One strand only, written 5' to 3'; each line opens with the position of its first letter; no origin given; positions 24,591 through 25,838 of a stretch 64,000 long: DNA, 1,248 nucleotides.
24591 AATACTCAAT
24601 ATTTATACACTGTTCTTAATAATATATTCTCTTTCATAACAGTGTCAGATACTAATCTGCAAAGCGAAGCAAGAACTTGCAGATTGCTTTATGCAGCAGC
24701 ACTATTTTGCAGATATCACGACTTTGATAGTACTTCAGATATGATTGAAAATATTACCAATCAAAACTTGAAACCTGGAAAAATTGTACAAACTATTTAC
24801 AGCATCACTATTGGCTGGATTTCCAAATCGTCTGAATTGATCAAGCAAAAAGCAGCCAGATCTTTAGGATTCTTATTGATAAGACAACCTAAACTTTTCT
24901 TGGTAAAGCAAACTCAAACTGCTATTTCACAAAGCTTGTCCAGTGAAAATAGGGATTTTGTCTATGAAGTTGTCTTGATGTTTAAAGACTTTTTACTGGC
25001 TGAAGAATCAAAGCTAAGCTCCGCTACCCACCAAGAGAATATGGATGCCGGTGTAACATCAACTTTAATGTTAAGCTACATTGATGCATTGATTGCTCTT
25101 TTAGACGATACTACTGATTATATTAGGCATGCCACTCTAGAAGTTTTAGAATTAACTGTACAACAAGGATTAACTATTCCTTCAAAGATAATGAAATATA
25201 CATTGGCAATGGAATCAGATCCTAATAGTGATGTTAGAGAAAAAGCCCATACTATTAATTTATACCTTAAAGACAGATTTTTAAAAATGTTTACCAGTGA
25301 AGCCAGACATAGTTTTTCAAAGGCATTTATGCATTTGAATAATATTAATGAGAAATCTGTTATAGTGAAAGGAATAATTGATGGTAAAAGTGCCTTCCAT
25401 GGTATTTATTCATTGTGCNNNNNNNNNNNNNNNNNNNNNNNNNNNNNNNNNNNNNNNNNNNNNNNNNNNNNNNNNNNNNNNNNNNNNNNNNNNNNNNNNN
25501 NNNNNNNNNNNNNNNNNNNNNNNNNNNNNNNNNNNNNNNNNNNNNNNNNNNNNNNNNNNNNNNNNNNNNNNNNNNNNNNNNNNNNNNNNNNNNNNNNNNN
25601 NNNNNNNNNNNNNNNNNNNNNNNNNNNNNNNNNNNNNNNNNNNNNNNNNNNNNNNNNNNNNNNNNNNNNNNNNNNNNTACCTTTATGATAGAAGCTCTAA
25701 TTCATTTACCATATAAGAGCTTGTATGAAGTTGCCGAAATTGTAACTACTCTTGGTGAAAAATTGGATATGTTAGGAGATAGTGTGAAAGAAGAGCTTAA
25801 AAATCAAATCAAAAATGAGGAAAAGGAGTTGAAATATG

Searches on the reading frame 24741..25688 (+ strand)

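Call 28: search_protein_families(library=pfam, proteins=[window:24741-25688:+], max_evalue=0.01)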
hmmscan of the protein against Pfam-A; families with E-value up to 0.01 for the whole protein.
window:24741-25688:+ (315 aa): 1 family
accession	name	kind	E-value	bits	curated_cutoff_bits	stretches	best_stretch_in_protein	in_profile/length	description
PF12830.13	Nipped-B_C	-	1.4e-14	55.1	26.4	1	107-226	2-119/186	Sister chromatid cohesion C-terminus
